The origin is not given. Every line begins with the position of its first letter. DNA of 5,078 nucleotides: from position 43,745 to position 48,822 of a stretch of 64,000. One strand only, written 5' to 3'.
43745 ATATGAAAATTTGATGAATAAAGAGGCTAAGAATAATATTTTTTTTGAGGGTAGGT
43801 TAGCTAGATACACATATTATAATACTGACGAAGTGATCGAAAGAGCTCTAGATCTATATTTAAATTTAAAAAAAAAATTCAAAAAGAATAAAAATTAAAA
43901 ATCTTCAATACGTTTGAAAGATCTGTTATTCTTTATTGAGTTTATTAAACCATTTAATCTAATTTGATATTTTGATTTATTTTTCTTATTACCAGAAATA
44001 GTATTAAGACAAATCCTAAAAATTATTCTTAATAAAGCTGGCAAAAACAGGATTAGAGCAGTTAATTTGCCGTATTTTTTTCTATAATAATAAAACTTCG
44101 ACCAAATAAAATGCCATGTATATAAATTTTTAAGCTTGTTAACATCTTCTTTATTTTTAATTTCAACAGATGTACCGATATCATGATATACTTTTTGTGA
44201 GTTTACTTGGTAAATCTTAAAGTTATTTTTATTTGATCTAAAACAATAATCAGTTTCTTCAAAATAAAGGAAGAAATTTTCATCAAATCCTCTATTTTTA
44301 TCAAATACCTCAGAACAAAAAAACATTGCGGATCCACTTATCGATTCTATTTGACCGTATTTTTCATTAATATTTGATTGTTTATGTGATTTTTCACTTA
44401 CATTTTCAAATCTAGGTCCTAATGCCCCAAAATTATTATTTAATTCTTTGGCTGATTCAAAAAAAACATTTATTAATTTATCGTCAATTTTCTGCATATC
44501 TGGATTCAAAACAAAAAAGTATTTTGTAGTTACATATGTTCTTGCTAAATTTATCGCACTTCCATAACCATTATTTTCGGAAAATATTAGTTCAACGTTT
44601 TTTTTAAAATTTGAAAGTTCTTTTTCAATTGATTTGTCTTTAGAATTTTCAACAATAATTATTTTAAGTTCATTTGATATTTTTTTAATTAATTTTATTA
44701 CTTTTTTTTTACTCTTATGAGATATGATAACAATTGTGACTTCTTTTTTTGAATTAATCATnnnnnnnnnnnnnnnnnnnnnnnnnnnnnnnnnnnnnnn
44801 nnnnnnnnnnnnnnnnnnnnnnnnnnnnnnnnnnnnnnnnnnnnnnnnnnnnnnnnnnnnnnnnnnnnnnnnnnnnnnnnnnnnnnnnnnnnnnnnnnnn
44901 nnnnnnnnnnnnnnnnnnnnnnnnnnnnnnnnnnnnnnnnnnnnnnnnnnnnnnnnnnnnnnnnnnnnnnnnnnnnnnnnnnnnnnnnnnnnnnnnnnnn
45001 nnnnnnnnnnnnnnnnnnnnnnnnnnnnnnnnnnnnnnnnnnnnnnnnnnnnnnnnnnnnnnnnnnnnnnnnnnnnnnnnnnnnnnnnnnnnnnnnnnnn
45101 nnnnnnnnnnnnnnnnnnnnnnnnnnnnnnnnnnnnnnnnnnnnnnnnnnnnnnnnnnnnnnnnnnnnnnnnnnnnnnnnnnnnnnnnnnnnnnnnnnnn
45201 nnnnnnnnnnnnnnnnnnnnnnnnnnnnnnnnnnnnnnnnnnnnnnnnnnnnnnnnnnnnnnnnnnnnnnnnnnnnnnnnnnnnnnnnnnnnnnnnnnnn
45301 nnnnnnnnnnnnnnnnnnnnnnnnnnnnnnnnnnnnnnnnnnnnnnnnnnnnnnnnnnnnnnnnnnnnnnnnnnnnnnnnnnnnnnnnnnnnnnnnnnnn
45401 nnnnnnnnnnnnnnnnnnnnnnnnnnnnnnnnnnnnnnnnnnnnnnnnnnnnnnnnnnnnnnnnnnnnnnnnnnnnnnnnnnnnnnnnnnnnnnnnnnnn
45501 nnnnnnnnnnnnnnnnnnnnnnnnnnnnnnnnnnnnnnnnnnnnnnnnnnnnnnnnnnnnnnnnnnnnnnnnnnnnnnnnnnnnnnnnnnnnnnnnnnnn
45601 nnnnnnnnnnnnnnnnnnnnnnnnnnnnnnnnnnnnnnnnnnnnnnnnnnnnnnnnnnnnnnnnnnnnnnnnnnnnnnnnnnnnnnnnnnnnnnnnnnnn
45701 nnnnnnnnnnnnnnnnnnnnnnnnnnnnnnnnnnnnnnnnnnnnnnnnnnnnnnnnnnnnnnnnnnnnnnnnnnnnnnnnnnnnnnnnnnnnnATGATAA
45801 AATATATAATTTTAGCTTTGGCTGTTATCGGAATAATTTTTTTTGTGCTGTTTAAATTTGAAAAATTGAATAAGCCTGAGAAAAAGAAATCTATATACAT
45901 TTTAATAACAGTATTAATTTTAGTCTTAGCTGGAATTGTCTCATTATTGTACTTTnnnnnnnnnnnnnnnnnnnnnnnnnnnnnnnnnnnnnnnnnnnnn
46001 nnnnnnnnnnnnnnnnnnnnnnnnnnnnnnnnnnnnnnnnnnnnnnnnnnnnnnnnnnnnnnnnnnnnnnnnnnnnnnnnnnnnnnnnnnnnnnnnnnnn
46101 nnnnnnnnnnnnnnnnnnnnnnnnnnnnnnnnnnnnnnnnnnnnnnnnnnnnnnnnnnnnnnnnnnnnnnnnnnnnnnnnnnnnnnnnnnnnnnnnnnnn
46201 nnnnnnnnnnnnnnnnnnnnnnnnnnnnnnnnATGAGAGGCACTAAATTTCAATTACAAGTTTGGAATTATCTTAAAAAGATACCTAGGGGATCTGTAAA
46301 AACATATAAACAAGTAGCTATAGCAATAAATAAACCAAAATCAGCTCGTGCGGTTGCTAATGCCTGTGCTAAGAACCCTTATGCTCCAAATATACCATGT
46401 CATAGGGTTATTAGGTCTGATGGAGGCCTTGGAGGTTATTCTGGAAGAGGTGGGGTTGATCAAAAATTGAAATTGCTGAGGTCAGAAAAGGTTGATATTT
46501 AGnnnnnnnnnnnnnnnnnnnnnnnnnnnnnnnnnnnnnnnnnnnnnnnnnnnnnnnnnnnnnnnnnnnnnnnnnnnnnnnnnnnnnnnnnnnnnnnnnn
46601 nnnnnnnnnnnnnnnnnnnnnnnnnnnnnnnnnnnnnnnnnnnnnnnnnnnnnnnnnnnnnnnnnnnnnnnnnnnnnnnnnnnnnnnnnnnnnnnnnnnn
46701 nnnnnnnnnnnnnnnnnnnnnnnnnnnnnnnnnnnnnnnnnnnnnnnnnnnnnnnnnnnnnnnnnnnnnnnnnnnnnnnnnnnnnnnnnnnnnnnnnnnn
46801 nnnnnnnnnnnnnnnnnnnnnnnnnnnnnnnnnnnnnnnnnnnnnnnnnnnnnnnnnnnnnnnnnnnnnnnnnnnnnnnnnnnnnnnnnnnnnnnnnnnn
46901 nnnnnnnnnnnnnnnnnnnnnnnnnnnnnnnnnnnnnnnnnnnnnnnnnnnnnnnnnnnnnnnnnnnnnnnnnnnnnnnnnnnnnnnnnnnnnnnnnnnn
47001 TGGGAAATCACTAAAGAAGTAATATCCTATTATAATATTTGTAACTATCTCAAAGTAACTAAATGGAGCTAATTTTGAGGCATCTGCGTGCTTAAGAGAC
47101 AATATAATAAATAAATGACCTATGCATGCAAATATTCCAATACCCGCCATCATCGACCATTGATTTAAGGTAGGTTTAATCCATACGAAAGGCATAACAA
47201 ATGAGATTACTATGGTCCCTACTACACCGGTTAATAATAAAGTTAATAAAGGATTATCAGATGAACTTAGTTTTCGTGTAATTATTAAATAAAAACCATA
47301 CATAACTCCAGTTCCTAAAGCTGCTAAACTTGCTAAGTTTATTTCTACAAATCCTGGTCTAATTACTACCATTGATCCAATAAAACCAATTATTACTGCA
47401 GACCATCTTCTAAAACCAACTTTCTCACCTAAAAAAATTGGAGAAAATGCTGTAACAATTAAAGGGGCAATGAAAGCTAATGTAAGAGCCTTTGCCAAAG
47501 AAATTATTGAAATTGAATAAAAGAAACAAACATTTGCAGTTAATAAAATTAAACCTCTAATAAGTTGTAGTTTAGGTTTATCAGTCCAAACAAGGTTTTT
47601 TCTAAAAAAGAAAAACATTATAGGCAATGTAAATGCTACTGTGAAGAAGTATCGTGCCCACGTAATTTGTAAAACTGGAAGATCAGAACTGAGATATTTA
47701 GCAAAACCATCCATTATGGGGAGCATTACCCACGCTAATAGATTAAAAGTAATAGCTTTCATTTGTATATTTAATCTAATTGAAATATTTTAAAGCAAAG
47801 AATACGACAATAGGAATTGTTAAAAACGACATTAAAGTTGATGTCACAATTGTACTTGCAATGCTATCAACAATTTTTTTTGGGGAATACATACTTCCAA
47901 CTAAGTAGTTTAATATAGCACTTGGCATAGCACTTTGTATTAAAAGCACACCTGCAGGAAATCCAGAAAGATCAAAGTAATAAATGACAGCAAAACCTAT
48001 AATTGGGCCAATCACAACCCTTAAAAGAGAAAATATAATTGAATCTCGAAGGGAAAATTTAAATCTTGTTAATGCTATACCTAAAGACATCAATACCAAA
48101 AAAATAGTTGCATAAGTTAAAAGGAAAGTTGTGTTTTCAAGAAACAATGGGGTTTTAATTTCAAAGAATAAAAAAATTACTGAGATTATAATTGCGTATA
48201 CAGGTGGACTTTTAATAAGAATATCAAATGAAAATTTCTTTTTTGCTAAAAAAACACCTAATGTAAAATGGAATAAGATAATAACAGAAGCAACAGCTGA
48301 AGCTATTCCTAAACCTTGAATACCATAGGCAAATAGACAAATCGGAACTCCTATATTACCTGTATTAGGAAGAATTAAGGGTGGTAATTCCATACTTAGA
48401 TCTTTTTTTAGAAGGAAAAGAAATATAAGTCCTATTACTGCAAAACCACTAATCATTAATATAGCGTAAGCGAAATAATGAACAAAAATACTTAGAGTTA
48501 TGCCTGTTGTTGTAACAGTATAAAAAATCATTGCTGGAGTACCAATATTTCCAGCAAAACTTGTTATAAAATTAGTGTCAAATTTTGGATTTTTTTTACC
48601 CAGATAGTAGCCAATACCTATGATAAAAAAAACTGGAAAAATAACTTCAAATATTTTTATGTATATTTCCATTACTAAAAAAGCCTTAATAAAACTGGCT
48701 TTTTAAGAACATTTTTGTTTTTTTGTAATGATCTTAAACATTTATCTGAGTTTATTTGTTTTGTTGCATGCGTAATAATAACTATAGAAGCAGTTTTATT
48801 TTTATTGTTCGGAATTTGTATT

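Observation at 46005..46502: Kissing-loop structured RNA with a competing terminator upstream of a minimal DNA alkyltransferase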

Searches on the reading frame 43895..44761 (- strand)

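Call 23: search_protein_families(library=pfam, proteins=[window:43895-44761:-], max_evalue=0.01)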
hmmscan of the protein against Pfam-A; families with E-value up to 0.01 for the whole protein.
window:43895-44761:- (288 aa): 1 family
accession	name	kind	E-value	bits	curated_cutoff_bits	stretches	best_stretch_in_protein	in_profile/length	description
PF00535.33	Glycos_transf_2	-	2e-09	38.1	23.3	1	9-130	1-131/168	Glycosyl transferase family 2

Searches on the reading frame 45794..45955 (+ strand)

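Call 23: search_protein_families(library=pfam, proteins=[window:45794-45955:+], max_evalue=0.01)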
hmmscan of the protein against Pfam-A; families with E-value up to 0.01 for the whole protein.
window:45794-45955:+ (54 aa): 1 family
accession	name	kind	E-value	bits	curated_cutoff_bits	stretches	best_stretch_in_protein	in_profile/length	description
PF20134.4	DUF6524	-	0.002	18.3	27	1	5-47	67-109/131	Family of unknown function (DUF6524)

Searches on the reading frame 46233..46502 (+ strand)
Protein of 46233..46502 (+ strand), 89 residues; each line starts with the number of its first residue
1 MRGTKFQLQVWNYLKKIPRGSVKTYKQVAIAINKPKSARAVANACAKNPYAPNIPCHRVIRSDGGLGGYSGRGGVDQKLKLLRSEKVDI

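Call 23: search_protein_families(library=pfam, proteins=[window:46233-46499:+], max_evalue=0.01)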
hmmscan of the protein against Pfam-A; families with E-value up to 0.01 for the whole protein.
window:46233-46499:+ (89 aa): 1 family
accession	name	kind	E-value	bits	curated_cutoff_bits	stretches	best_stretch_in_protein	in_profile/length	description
PF01035.26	DNA_binding_1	-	5.5e-33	113.1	27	1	5-87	1-81/81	6-O-methylguanine DNA methyltransferase, DNA binding domain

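Call 50: find_related_loci(query=window:46233-46499:+, collection=genome_contigs, flank=3000)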
Query window:46233-46499:+ (89 aa) in genome_contigs; peptide patterns used: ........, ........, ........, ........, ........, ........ (x = any residue, [..] = any of these).
600 stretches matched a pattern (row limit reached: there are more); 485 encode a relative of the query (tblastn E <= 1e-3); the best 80 are kept; 80 distinct loci.
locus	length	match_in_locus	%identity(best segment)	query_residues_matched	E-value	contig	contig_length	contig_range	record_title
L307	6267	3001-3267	98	1-89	1e-55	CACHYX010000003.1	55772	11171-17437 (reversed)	uncultured Pelagibacteraceae bacterium isolate AG-430-P01 genome assembly, contig: AG-430-P01_NODE_3, whole genome shotg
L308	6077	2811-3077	98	1-89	1e-55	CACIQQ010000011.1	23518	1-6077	uncultured Pelagibacteraceae bacterium isolate AG-914-A09 genome assembly, contig: AG-914-A09_NODE_11, whole genome shot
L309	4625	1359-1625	97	1-89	1e-55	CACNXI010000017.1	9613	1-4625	MAG: uncultured Pelagibacteraceae bacterium isolate AH-287-F23 genome assembly, contig: AH-287-F23_NODE_17, whole genome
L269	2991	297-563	97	1-89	1e-55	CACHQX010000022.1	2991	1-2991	uncultured Pelagibacteraceae bacterium isolate AG-430-J04 genome assembly, contig: AG-430-J04_NODE_22, whole genome shot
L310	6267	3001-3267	97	1-89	2e-55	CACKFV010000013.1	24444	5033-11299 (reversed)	uncultured Pelagibacteraceae bacterium isolate AG-453-K22 genome assembly, contig: AG-453-K22_NODE_13, whole genome shot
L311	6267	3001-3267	96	1-89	4e-55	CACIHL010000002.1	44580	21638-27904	uncultured Pelagibacteraceae bacterium isolate AG-435-I03 genome assembly, contig: AG-435-I03_NODE_2, whole genome shotg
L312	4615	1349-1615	84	1-89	2e-48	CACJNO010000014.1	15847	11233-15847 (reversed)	uncultured Pelagibacteraceae bacterium isolate AG-447-J13 genome assembly, contig: AG-447-J13_NODE_14, whole genome shot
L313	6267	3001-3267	84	1-89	2e-48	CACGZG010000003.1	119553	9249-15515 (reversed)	uncultured Pelagibacteraceae bacterium isolate AG-426-I10 genome assembly, contig: AG-426-I10_NODE_3, whole genome shotg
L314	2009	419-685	83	1-89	1e-48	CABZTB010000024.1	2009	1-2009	MAG: uncultured Pelagibacteraceae bacterium isolate AG-896-K10 genome assembly, contig: AG-896-K10_NODE_24, whole genome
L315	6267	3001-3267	83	1-89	5e-48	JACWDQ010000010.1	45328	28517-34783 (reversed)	Pelagibacterales bacterium SAG-MED19 SAR11-SAG-MED19-C10, whole genome shotgun sequence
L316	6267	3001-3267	84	1-89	4e-48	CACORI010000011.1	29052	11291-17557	MAG: uncultured Pelagibacteraceae bacterium isolate AH-324-K11 genome assembly, contig: AH-324-K11_NODE_11, whole genome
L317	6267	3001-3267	83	1-89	5e-48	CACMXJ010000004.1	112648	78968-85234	MAG: uncultured Pelagibacteraceae bacterium isolate AG-919-O02 genome assembly, contig: AG-919-O02_NODE_4, whole genome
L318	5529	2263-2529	82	1-89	9e-48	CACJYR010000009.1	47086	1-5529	uncultured Pelagibacteraceae bacterium isolate AG-916-F23 genome assembly, contig: AG-916-F23_NODE_9, whole genome shotg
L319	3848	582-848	82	1-89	1e-47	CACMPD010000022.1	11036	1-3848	MAG: uncultured Pelagibacteraceae bacterium isolate AG-919-F09 genome assembly, contig: AG-919-F09_NODE_22, whole genome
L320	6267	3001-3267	83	1-89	8e-48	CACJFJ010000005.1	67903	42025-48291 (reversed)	uncultured Pelagibacteraceae bacterium isolate AG-915-C08 genome assembly, contig: AG-915-C08_NODE_5, whole genome shotg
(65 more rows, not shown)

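Call 61: search_protein_families(library=ncbifam, proteins=[window:46233-46499:+], max_evalue=0.001)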
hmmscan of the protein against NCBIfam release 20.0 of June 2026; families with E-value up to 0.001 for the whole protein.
window:46233-46499:+ (89 aa): 5 families
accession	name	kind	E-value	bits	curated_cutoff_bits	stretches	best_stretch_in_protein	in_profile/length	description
TIGR00589.1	ogt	superfamily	1.5e-29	101.8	46.4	1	4-85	1-80/80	methylated-DNA--[protein]-cysteine S-methyltransferase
NF011964.0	PRK15435.1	equivalog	1.3e-27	96.8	345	1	1-86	266-349/354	bifunctional DNA-binding transcriptional regulator/O6-methylguanine-DNA methyltransferase Ada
NF007626.0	PRK10286.1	equivalog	2.1e-19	70.2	192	1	3-85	86-166/171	methylated-DNA--[protein]-cysteine S-methyltransferase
NF041132.1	DNA_protcyst_Mta_Thcoc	equivalog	1.6e-13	50.9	250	1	4-83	91-166/169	methylated-DNA--protein-cysteine methyltransferase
NF003022.0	PRK03887.1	equivalog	2.3e-12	47.1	164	1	4-85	91-168/175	methylated-DNA--protein-cysteine methyltransferase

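Call 65: find_encoding_contigs(protein=window:46233-46502:+, flank=1500, max_places=6)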
Protein window:46233-46502:+ (89 aa): no gene with exactly this product is on record in the collection.

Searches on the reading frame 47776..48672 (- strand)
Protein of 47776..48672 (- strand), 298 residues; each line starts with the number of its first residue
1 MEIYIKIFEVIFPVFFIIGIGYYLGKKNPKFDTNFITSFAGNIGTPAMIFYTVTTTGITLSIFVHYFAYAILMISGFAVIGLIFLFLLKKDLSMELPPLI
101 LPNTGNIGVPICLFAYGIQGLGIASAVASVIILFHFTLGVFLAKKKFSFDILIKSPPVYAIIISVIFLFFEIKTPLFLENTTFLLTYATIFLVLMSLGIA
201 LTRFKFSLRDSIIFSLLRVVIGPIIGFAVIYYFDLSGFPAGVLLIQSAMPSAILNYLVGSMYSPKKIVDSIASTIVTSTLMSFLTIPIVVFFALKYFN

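Call 23: search_protein_families(library=pfam, proteins=[window:47776-48672:-], max_evalue=0.01)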
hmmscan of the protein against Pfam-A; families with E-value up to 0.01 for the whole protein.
window:47776-48672:- (298 aa): 1 family
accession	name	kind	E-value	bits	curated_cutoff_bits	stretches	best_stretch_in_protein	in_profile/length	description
PF03547.23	Mem_trans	-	6.3e-17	61.6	25.7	2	152-288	200-341/343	Membrane transport protein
